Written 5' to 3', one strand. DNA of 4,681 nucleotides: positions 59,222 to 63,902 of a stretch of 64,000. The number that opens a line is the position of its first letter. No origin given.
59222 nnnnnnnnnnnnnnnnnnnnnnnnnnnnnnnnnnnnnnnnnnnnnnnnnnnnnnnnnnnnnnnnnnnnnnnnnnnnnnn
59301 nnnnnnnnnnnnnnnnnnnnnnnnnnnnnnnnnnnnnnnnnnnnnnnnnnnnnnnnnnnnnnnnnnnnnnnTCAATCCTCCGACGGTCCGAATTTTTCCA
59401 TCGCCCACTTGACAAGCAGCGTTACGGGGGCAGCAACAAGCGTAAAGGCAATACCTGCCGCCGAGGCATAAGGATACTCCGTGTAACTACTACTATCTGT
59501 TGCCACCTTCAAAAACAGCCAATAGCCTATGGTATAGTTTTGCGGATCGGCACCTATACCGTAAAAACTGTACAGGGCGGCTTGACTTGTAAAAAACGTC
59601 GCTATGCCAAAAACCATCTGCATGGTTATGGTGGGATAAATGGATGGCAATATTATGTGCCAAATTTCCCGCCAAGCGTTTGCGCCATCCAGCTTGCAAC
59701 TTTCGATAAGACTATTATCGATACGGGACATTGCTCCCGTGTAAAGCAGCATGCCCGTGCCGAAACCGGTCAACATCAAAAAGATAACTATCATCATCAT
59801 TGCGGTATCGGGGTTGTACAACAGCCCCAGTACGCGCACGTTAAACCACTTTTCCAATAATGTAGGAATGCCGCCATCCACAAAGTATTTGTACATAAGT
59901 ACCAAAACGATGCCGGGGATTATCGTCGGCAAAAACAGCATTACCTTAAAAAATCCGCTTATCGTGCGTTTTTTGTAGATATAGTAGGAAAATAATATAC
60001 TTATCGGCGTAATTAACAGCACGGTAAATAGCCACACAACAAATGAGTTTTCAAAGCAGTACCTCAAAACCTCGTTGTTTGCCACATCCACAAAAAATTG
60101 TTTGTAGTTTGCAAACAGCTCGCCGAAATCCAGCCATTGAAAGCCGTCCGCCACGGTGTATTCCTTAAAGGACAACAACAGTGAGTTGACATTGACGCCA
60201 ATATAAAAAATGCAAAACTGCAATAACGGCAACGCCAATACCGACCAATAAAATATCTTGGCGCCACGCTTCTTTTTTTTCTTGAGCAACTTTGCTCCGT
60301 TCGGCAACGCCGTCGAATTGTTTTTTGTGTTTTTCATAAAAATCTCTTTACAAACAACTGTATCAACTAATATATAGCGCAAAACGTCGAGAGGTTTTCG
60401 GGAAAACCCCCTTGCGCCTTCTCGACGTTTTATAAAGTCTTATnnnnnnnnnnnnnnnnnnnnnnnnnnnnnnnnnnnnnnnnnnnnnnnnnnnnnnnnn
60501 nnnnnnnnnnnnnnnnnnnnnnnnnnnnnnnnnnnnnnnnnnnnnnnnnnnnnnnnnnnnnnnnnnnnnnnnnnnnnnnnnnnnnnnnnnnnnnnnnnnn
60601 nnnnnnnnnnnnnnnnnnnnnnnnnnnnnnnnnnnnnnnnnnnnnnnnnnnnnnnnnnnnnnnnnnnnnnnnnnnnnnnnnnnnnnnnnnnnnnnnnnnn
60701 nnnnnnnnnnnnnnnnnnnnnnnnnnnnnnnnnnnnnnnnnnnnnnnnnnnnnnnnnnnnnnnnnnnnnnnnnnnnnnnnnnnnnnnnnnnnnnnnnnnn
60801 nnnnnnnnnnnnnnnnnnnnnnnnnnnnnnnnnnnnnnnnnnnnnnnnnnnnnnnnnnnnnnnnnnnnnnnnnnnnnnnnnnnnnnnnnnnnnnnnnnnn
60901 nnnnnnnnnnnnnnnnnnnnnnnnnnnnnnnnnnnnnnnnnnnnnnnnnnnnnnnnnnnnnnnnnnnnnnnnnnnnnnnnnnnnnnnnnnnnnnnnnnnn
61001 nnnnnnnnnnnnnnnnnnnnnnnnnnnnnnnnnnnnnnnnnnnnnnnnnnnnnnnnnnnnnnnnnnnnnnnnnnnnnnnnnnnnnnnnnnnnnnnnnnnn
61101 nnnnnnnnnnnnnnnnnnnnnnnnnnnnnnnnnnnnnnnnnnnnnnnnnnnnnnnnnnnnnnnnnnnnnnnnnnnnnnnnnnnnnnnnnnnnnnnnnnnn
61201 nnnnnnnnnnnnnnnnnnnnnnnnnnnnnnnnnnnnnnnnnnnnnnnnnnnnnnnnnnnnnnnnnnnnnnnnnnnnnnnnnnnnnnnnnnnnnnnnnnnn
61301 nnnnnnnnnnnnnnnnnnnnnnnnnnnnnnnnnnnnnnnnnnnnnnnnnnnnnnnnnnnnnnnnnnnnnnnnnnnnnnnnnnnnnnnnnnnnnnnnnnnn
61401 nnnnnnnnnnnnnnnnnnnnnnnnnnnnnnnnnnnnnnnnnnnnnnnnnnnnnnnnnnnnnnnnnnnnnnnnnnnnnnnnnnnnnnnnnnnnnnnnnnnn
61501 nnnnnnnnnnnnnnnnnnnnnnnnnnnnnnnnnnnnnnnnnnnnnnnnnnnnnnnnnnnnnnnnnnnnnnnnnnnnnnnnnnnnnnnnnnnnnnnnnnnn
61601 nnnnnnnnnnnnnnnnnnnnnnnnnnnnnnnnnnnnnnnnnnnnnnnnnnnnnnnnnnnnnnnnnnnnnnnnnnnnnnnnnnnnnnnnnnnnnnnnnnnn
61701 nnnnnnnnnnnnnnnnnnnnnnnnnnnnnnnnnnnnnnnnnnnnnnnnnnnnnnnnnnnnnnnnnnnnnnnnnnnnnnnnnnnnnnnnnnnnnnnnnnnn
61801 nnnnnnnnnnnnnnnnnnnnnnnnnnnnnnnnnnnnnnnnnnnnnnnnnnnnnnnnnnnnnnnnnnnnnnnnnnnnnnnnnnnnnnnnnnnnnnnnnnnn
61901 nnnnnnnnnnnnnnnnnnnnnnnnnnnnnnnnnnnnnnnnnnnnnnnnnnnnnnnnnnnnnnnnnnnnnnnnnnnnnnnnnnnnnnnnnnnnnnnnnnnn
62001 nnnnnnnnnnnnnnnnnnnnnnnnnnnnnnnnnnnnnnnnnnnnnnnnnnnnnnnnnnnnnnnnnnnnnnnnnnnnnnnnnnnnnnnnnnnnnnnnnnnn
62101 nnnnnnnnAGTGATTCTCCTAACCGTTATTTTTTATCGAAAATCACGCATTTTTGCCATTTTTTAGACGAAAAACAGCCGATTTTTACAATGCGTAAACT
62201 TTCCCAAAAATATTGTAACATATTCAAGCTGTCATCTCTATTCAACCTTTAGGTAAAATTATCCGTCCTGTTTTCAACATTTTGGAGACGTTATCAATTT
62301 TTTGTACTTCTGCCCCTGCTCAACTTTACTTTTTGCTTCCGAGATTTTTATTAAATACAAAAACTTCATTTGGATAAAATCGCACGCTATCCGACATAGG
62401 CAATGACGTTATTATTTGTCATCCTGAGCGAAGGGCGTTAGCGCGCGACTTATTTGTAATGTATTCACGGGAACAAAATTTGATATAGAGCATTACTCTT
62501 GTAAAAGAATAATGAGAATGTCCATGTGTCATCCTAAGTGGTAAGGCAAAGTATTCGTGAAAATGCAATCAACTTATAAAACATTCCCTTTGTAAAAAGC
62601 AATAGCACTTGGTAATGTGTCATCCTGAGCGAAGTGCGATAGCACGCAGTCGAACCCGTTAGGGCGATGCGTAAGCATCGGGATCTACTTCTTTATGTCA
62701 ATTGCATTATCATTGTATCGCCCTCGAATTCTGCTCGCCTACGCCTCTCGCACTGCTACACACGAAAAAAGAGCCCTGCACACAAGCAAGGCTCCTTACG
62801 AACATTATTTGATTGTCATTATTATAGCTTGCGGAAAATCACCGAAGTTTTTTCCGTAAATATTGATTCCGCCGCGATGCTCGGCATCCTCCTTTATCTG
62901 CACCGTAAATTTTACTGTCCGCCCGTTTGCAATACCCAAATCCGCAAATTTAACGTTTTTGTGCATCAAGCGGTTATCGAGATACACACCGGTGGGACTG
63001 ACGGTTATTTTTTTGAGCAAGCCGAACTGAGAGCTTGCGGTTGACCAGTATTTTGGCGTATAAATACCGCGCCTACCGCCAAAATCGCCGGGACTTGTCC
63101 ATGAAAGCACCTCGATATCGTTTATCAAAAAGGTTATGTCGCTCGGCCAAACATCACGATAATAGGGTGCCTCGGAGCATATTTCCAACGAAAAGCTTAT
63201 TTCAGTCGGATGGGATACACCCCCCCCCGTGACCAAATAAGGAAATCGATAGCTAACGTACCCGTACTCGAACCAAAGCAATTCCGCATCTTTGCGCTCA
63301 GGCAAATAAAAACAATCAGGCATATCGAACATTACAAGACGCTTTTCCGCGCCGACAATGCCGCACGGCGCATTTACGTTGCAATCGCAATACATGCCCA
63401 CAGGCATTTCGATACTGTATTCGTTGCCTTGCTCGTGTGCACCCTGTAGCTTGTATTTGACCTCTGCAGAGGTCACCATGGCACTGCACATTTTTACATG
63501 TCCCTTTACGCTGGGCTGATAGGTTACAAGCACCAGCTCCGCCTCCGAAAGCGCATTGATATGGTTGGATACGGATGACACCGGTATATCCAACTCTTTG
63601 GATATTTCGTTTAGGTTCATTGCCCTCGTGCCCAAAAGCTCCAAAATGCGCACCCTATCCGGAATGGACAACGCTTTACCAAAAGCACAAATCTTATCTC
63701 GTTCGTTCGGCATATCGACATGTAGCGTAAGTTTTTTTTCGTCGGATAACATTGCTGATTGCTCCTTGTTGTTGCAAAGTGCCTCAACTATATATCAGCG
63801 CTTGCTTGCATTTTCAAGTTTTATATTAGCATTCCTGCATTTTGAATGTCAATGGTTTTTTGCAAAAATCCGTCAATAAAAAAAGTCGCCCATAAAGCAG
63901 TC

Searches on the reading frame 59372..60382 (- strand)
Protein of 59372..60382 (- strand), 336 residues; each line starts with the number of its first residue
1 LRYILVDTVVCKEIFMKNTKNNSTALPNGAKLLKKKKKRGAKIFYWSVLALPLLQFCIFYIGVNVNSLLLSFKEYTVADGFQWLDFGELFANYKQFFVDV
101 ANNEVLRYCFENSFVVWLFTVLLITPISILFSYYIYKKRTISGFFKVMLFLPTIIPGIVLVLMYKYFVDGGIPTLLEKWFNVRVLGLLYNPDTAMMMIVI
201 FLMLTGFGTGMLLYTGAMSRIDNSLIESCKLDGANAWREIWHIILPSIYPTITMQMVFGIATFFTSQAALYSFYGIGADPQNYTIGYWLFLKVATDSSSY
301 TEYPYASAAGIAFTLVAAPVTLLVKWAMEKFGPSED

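Call 14: search_protein_families(library=pfam, proteins=[window:59372-60382:-], max_evalue=0.001)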
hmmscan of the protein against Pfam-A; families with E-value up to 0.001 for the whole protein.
window:59372-60382:- (336 aa): 1 family
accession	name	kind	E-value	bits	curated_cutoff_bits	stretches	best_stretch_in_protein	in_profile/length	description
PF00528.27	BPD_transp_1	-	3.7e-14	53.3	26.4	1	126-333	3-180/184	Binding-protein-dependent transport system inner membrane component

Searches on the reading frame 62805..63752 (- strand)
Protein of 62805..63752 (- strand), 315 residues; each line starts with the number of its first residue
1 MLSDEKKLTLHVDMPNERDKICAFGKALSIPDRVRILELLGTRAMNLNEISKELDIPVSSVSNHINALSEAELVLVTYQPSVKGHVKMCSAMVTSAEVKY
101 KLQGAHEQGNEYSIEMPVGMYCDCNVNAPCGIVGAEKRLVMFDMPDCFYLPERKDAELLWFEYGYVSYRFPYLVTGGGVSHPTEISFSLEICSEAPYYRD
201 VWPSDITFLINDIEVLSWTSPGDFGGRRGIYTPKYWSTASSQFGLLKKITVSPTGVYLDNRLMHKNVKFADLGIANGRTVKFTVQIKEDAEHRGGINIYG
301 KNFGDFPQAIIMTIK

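Call 14: search_protein_families(library=pfam, proteins=[window:62805-63752:-], max_evalue=0.001)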
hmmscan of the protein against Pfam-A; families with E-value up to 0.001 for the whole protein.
window:62805-63752:- (315 aa): 4 families
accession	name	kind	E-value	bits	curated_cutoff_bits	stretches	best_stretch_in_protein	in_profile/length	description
PF12840.13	HTH_20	-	1.3e-09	38.3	27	1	31-76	4-50/51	Helix-turn-helix domain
PF01022.26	HTH_5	-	4.4e-09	36.5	22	1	31-74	2-45/47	Bacterial regulatory protein, arsR family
PF21476.4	PF0610-like_N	-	0.00013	22.6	33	1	33-68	3-38/50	PF0610-like, N-terminal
PF09339.16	HTH_IclR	-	0.00032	20.9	22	1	35-74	7-48/52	IclR helix-turn-helix domain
